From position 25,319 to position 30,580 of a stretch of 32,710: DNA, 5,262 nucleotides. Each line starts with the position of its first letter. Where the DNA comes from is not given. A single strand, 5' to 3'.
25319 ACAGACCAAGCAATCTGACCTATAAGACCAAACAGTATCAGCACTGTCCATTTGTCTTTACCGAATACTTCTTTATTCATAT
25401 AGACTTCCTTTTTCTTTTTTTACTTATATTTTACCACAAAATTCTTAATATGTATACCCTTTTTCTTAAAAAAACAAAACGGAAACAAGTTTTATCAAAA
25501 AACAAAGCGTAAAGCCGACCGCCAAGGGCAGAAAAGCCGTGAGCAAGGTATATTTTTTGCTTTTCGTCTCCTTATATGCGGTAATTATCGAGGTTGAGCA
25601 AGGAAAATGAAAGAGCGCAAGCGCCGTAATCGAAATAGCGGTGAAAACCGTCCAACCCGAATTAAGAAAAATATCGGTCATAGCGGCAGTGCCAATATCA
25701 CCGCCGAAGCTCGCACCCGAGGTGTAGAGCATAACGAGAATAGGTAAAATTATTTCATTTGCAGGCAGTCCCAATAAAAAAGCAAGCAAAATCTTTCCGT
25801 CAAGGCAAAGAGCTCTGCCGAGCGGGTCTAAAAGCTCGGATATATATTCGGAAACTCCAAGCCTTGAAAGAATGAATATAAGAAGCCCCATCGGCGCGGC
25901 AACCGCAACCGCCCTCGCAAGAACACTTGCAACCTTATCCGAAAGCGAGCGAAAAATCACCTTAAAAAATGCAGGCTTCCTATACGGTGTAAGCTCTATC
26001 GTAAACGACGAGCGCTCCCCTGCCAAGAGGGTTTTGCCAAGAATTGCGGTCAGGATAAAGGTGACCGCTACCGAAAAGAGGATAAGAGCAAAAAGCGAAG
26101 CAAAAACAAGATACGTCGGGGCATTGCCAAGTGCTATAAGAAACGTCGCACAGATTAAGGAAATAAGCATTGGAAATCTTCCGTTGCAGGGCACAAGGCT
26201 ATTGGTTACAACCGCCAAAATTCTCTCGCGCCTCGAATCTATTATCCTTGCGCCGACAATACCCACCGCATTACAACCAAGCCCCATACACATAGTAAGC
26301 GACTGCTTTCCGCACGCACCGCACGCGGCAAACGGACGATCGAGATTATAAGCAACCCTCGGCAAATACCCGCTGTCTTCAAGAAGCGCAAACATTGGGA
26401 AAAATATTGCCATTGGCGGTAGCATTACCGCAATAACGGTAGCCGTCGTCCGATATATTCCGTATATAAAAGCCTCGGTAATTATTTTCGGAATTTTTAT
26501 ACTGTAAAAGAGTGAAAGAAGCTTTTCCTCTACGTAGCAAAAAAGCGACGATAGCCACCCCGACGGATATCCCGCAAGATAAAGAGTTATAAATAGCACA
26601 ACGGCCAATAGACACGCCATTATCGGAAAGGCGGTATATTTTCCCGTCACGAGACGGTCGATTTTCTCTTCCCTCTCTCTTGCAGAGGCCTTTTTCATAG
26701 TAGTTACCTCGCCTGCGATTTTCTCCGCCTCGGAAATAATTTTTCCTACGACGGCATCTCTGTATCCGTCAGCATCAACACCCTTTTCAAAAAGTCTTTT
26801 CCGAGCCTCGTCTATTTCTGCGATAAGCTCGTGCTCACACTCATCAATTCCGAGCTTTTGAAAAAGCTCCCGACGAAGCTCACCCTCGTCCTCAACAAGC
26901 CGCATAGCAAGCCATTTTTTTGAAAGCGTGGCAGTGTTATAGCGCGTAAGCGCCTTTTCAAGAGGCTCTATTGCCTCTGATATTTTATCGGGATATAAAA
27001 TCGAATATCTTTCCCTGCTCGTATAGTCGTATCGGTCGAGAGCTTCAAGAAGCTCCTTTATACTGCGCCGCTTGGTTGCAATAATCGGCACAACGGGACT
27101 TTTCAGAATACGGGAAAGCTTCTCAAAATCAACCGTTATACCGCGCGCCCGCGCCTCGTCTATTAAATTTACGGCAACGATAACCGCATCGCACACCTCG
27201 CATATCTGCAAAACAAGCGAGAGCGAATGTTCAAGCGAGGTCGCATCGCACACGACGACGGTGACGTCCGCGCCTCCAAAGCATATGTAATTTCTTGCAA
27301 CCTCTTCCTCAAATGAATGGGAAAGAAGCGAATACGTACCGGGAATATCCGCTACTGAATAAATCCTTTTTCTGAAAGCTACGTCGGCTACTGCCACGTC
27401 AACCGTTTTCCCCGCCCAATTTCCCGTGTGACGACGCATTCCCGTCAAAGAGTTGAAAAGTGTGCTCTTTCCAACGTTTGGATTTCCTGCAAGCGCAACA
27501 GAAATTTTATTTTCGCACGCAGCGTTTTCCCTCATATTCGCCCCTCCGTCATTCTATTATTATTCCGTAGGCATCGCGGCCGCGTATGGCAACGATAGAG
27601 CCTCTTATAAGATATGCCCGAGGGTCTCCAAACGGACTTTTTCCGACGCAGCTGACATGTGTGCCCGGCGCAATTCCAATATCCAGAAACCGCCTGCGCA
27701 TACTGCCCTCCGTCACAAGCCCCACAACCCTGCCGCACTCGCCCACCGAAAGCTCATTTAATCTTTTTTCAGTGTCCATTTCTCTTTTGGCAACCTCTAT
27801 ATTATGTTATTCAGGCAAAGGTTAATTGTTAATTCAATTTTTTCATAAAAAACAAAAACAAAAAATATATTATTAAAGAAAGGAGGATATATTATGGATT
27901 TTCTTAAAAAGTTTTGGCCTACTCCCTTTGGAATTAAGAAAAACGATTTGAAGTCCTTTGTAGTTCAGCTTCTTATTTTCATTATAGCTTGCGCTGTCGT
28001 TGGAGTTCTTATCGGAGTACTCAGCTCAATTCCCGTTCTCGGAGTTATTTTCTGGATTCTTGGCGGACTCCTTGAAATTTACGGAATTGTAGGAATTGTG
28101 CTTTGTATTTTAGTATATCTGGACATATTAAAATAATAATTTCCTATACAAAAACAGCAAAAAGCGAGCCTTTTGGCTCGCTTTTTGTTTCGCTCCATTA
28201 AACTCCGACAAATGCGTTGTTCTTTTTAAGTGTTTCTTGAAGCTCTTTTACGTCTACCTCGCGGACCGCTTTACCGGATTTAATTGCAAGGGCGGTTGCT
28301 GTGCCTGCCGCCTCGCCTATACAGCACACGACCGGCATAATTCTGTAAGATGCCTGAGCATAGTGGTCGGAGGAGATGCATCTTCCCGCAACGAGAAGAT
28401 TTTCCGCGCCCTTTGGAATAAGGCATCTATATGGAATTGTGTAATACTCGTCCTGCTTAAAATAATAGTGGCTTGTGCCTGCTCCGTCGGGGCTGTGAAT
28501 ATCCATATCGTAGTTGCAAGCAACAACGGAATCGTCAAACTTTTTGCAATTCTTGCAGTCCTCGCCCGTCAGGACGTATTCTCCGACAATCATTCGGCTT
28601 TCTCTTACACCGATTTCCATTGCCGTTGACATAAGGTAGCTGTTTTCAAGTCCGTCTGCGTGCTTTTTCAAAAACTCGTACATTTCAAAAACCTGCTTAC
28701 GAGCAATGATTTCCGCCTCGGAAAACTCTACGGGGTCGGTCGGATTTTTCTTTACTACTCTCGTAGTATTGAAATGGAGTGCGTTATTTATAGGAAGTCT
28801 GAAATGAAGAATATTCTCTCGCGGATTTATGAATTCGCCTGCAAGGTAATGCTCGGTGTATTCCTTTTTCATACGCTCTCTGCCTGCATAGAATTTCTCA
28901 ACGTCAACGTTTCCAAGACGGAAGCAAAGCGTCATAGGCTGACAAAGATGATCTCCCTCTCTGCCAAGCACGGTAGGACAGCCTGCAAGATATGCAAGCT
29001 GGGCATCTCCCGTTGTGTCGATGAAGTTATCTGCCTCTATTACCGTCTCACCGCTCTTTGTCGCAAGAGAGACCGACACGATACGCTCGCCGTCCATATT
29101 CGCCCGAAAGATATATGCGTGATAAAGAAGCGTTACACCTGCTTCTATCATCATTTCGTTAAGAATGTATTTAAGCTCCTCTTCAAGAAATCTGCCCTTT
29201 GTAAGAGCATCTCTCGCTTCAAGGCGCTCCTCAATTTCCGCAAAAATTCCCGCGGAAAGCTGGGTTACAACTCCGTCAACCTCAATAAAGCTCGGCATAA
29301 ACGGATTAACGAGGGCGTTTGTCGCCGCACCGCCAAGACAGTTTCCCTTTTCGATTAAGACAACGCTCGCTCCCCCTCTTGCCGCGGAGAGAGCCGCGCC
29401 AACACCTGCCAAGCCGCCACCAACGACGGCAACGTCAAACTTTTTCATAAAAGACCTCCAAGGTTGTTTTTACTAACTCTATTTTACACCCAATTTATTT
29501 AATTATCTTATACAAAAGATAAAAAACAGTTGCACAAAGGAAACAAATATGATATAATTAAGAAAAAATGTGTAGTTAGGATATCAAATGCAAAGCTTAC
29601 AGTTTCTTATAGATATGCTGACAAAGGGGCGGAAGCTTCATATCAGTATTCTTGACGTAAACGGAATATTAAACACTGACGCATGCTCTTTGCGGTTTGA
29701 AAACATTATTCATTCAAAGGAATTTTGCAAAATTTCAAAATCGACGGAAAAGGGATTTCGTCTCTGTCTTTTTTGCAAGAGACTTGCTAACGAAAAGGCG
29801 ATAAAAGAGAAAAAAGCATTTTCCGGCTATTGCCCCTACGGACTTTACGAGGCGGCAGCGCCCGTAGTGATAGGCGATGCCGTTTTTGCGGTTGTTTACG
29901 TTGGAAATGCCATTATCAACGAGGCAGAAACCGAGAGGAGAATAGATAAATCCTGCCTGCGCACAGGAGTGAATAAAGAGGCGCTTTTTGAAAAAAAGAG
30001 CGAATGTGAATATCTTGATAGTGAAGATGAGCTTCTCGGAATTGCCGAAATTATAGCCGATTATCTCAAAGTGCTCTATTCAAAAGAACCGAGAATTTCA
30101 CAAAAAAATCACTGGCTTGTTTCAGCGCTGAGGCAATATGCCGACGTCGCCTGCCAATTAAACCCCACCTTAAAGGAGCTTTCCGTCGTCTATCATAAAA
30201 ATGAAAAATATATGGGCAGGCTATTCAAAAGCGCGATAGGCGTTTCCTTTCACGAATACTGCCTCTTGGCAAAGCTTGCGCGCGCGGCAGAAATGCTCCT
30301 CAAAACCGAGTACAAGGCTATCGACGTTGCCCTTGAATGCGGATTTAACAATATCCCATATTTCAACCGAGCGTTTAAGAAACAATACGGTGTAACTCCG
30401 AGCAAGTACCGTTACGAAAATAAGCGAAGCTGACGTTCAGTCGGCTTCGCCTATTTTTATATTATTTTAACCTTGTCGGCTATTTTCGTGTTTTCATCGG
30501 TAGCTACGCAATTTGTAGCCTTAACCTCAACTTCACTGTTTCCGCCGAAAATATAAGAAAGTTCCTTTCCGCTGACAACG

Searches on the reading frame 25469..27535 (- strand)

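Call 15: search_protein_families(library=pfam, proteins=[window:25469-27535:-])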
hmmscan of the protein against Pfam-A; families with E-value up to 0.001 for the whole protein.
window:25469-27535:- (689 aa): 6 families
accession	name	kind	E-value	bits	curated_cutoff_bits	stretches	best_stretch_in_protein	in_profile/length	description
PF02421.24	FeoB_N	-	1.1e-51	174.8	27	1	12-165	2-155/156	Ferrous iron transport protein B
PF07670.19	Gate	-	6.5e-21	75.2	29.6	2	370-460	3-100/104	Nucleoside recognition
PF01926.29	MMR_HSR1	-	6.4e-17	62.1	21.9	1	13-111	2-99/113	50S ribosome-binding GTPase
PF07664.17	FeoB_C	-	2e-11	43.9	26.6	1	481-530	1-51/54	Ferrous iron transport protein B C terminus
PF00009.33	GTP_EFTU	-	2.4e-06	27.7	26.5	1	40-169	52-185/188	Elongation factor Tu GTP binding domain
PF17910.6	FeoB_Cyto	-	4.1e-06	27.5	23.4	1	181-278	1-89/90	FeoB cytosolic helical domain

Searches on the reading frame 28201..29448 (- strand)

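Call 15: search_protein_families(library=pfam, proteins=[window:28201-29448:-])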
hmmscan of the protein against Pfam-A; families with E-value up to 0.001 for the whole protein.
window:28201-29448:- (416 aa): 7 families
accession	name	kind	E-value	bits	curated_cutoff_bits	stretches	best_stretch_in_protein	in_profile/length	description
PF12831.13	FAD_oxidored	-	8.5e-123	411.1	27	1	5-407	1-416/416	FAD dependent oxidoreductase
PF07992.20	Pyr_redox_2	-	1.8e-09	37.9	26.1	1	4-43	1-41/291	Pyridine nucleotide-disulphide oxidoreductase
PF01266.30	DAO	-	7.9e-09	35.9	27.9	1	5-72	1-71/353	FAD dependent oxidoreductase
PF13450.12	NAD_binding_8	-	3e-07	31.1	21.9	1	8-47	1-40/68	NAD(P)-binding Rossmann-like domain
PF00890.30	FAD_binding_2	-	9.8e-06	25.4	20.4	1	5-44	1-40/414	FAD binding domain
PF01134.28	GIDA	-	3.5e-05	23.5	22.1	1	5-34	1-31/391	Glucose inhibited division protein A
PF03486.20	HI0933_like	-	0.00014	21.8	50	0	5-39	2-36/244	HI0933-like protein Rossmann domain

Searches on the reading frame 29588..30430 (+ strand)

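Call 15: search_protein_families(library=pfam, proteins=[window:29588-30430:+])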
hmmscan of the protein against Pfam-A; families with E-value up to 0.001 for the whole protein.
window:29588-30430:+ (281 aa): 3 families
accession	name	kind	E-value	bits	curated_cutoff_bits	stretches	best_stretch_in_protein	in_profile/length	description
PF12833.13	HTH_18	-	2.8e-20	72.8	33.6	1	203-275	6-78/80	Helix-turn-helix domain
PF10114.15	PocR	-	8.6e-17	61.8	23.9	1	2-160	6-154/162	Sensory domain found in PocR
PF00165.29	HTH_AraC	-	3.3e-13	49.8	26.6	1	246-275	13-41/42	Bacterial regulatory helix-turn-helix proteins, AraC family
